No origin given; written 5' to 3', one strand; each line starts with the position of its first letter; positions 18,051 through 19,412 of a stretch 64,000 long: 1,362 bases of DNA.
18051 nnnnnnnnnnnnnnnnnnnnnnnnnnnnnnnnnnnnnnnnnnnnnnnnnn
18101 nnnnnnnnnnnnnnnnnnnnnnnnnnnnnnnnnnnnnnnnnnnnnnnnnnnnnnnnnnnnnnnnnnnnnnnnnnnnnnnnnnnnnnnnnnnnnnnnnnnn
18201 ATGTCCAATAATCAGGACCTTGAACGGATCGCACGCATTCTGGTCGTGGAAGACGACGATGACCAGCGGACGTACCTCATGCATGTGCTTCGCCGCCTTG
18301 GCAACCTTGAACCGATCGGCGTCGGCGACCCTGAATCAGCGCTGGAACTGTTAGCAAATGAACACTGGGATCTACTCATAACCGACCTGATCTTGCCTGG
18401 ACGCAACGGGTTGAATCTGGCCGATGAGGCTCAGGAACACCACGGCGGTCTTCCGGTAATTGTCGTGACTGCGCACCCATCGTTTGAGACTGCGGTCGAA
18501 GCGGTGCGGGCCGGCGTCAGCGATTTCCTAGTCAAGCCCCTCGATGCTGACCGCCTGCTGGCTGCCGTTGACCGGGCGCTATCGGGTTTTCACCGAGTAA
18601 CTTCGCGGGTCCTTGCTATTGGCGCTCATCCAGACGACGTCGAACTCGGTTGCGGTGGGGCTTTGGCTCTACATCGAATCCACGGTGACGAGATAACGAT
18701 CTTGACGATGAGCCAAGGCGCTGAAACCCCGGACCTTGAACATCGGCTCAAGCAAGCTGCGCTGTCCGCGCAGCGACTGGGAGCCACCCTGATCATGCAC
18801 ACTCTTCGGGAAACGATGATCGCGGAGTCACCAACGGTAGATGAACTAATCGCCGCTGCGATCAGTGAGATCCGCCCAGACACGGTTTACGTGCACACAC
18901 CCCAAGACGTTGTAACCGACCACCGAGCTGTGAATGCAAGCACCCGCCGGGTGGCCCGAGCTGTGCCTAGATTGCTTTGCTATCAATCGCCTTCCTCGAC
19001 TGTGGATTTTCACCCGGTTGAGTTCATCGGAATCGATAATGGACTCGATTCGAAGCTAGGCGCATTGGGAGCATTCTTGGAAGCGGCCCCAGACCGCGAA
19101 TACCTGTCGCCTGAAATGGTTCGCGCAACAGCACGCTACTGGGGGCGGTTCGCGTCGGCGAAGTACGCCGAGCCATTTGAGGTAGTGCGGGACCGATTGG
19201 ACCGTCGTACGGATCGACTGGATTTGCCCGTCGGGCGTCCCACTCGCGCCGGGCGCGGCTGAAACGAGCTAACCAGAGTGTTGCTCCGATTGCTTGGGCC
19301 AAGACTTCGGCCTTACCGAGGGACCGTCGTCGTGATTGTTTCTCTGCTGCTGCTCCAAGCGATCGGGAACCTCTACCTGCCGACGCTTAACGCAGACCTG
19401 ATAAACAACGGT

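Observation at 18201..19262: Receiver domain fused to a PIG-L/LmbE deacetylase: a candidate phosphorylation-gated enzyme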

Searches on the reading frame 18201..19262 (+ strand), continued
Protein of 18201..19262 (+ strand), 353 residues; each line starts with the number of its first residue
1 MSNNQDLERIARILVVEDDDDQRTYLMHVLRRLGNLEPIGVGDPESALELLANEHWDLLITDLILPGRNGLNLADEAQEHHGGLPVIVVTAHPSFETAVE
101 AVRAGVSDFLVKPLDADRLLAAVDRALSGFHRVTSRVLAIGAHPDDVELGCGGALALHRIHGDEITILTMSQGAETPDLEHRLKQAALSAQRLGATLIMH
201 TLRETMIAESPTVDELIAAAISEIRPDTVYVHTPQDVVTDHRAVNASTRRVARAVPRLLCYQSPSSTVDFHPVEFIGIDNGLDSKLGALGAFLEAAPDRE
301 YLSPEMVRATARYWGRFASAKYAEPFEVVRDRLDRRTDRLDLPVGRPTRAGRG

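Call 50: find_encoding_contigs(protein=P0179, flank=8000, max_places=2)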
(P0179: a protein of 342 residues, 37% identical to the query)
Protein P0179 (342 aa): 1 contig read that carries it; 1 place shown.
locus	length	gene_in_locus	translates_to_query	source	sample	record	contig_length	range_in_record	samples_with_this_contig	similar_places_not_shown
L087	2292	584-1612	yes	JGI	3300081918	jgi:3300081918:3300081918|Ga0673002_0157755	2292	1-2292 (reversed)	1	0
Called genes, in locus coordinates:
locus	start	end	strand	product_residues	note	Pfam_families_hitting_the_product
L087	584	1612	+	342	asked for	PF00072:Response_reg, PF02585:PIG-L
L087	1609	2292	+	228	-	?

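Call 62: search_protein_families(library=pfam, proteins=[L054:5270-6922:+, L054:6982-7797:+, L054:8919-9389:+, L054:9386-11134:+, L026:7017-9938:-, L026:11072-14059:-, L050:8630-9886:+, L050:11479-13287:+, L050:7692-8723:-, L050:13292-14251:+], max_evalue=0.00001)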
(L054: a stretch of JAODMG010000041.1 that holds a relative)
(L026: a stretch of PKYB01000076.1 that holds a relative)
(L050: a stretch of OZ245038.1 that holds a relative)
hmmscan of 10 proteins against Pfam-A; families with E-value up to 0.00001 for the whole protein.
L054:5270-6922:+ (550 aa): 3 families
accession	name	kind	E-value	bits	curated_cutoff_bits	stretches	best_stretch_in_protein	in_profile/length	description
PF00370.27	FGGY_N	-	7.3e-75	252.2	28.8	1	46-293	1-245/245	FGGY family of carbohydrate kinases, N-terminal domain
PF02782.22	FGGY_C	-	4.1e-48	164.2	27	1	304-492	3-197/198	FGGY family of carbohydrate kinases, C-terminal domain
PF01869.26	BcrAD_BadFG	-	7.7e-06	26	31.5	0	50-119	3-66/271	BadF/BadG/BcrA/BcrD ATPase family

L054:6982-7797:+ (271 aa): 1 family
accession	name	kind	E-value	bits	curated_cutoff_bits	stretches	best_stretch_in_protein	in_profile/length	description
PF00795.27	CN_hydrolase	-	3.4e-44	151.6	23.2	1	10-255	2-255/256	Carbon-nitrogen hydrolase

L054:8919-9389:+ (156 aa): 1 family
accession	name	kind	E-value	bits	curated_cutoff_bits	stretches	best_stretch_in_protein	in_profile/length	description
PF00072.30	Response_reg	-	7.5e-24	84.5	30.2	1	35-147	1-110/111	Response regulator receiver domain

L054:9386-11134:+ (582 aa): 5 families
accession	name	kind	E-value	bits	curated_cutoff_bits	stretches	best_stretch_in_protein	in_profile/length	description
PF02518.31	HATPase_c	-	4.9e-26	91.8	26.4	1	467-576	2-109/111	Histidine kinase-, DNA gyrase B-, and HSP90-like ATPase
PF00512.31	HisKA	-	4.8e-19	68.6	26.9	1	354-421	2-66/66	His Kinase A (phospho-acceptor) domain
PF13426.13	PAS_9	-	1.5e-06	28.8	27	1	229-346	4-103/103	PAS domain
PF00989.32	PAS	-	3.4e-06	27.5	22.6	0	228-343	13-112/113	PAS fold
PF08448.16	PAS_4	-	3.5e-06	27.7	23.1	0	236-348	15-109/110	PAS fold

L026:7017-9938:- (973 aa): 9 families
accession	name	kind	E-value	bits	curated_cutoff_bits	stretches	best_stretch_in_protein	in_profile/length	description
PF02518.31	HATPase_c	-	7.1e-28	97.7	26.4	1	422-538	1-110/111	Histidine kinase-, DNA gyrase B-, and HSP90-like ATPase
PF00072.30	Response_reg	-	2.9e-27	95.5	30.2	1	708-822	1-111/111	Response regulator receiver domain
PF00512.31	HisKA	-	1.7e-18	66.9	26.9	1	311-374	2-65/66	His Kinase A (phospho-acceptor) domain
PF13426.13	PAS_9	-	2.2e-17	63.6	27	1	187-289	2-103/103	PAS domain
PF08448.16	PAS_4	-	4.6e-17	62.7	23.1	2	184-292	3-110/110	PAS fold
PF00989.32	PAS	-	5.3e-13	49.4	22.6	0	177-287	2-113/113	PAS fold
PF01627.28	Hpt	-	3.8e-12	46.7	24.6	1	879-952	2-79/84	Hpt domain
PF13188.13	PAS_8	-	1.1e-10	41.4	21.8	0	47-101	5-56/65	PAS domain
PF12860.13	PAS_7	-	3.8e-08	33.9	27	0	51-144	3-96/115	PAS fold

L026:11072-14059:- (995 aa): 2 families
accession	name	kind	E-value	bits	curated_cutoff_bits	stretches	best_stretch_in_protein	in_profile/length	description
PF00330.25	Aconitase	-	5.5e-163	543.7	28.7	1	168-660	4-463/463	Aconitase family (aconitate hydratase)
PF00694.25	Aconitase_C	-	3.4e-39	134.6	22.8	1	790-922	3-130/131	Aconitase C-terminal domain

L050:8630-9886:+ (418 aa): 2 families
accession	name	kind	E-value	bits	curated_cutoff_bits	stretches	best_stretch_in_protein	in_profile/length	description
PF07690.21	MFS_1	-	3e-62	211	33.4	2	32-332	1-307/347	Major Facilitator Superfamily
PF00083.30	Sugar_tr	-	4e-13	49.5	22.3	1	30-110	257-335/452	Sugar (and other) transporter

L050:11479-13287:+ (602 aa): 2 families
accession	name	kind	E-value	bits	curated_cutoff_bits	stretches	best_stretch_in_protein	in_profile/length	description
PF01433.26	Peptidase_M1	-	3.4e-37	128.6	27.7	1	315-508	8-218/218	Peptidase family M1 domain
PF17900.6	Peptidase_M1_N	-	6.1e-08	33.4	25.8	1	101-224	21-162/186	Peptidase M1 N-terminal domain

L050:7692-8723:- (343 aa): 0 families

L050:13292-14251:+ (319 aa): 3 families
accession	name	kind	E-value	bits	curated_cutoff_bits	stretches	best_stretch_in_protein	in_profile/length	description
PF03255.19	ACCA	-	3e-143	477.1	23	1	7-315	2-310/310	Acetyl co-enzyme A carboxylase carboxyltransferase-like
PF01039.27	Carboxyl_trans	-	5.4e-19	68.6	22.3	1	70-246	256-427/493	Carboxyl transferase domain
PF06833.16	MdcE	-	8.7e-06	26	32.7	0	150-304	25-173/196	Malonate decarboxylase gamma subunit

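Call 67: list_cluster_members(proteins=[window:18201-19259:+])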
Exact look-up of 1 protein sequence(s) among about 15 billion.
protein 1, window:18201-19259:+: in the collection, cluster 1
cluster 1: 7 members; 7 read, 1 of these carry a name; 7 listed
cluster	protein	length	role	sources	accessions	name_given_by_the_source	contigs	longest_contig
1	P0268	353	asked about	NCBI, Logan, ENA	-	-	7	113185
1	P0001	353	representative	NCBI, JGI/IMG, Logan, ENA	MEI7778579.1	MAG: response regulator [Actinomycetes bacterium]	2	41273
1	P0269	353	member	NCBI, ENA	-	-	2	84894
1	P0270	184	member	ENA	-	-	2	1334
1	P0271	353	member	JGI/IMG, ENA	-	-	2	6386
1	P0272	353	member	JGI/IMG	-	-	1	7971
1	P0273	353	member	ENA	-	-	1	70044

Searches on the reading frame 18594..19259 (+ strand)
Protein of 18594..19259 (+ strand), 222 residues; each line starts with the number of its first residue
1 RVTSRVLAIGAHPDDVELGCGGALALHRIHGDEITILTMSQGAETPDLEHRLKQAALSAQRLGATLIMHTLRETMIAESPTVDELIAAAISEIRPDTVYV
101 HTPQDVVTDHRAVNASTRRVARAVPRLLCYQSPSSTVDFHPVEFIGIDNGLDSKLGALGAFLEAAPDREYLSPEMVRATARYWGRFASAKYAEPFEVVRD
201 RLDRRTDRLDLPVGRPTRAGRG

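Call 7: search_solved_structures(query=window:18594-19259:+, max_evalue=1, show_alignments=4)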
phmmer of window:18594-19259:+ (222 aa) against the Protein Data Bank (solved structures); distinct sequences matched with E-value up to 1: 13.
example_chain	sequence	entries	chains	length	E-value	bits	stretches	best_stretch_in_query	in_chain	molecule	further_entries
1uan_A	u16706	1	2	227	4.5e-10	43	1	6-195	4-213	hypothetical protein TT1542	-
8bgn_A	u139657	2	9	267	1.8e-08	37.8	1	4-198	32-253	Diacetylchitobiose deacetylase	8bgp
8bgo_A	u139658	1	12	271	1.9e-08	37.7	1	4-198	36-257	Diacetylchitobiose deacetylase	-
6p2t_A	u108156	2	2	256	6.6e-07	32.6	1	4-117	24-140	N-acetyl-alpha-D-glucosaminyl L-malate deacetylase 1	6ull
5bmo_A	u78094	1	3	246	2.3e-05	27.6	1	4-100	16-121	Putative uncharacterized protein LnmX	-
2ixd_A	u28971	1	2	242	0.00016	24.8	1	5-110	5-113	LMBE-RELATED PROTEIN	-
3we7_A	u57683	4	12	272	0.025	17.6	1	4-111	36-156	Putative uncharacterized protein PH0499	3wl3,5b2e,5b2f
3wl4_A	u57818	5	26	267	0.033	17.3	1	4-111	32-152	Uncharacterized protein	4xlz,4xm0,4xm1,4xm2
3dfi_A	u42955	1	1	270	0.048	16.7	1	4-47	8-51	Pseudoaglycone deacetylase Dbv21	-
4ewl_A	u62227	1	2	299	0.13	15.4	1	3-64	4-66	1D-myo-inositol 2-acetamido-2-deoxy-alpha-D-glucopyranoside deacetylase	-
1q74_A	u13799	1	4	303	0.14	15.2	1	3-64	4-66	1D-myo-inositol 2-acetamido-2-deoxy-alpha-D-glucopyranoside Deacetylase (MshB)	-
1q7t_A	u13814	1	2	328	0.16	15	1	3-64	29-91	hypothetical protein Rv1170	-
5cgz_A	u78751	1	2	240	0.96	12.5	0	6-47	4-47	4-oxalmesaconate hydratase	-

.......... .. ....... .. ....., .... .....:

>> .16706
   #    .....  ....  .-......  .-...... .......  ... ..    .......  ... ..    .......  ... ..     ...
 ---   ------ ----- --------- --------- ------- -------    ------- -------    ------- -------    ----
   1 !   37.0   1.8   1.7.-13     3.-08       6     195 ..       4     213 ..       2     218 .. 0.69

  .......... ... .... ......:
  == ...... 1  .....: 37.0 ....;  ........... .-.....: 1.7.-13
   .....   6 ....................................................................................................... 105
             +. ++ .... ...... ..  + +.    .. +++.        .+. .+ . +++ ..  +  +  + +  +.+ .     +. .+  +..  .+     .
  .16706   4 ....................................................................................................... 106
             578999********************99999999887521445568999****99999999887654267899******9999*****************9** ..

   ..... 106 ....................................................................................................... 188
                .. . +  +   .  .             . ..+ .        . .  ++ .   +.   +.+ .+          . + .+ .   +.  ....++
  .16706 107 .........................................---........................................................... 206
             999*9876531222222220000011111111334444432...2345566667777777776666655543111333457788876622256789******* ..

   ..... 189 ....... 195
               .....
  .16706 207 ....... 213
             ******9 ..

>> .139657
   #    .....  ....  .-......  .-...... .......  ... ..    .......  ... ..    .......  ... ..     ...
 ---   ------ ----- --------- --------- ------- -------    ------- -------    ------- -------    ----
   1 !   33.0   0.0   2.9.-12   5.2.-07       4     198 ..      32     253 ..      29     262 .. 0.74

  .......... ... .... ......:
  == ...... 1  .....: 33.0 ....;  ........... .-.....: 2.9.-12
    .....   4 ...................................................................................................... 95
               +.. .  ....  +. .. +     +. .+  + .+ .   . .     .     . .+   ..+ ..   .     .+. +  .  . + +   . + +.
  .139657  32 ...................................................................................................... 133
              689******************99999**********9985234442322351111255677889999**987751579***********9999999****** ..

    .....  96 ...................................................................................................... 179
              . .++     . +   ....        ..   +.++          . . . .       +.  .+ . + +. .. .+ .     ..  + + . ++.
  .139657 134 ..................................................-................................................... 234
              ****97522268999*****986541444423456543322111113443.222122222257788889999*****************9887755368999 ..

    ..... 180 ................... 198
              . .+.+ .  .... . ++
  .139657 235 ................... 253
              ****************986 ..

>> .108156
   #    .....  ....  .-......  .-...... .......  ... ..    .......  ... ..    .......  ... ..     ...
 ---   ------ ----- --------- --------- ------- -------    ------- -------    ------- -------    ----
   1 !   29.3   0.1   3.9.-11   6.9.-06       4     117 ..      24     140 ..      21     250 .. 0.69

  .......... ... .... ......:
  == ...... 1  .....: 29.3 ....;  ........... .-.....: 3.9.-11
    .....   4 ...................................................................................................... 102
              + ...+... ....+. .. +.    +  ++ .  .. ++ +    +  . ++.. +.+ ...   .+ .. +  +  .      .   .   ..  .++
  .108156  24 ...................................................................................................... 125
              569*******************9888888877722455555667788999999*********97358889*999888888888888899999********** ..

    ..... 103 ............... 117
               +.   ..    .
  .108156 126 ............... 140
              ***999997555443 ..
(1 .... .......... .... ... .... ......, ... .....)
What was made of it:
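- On BshB1 (TIGR04001) and MshB equivalogs: MshB 4ewl has E=0.13 and matches the N-terminal roughly 60 residues only (call 7).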
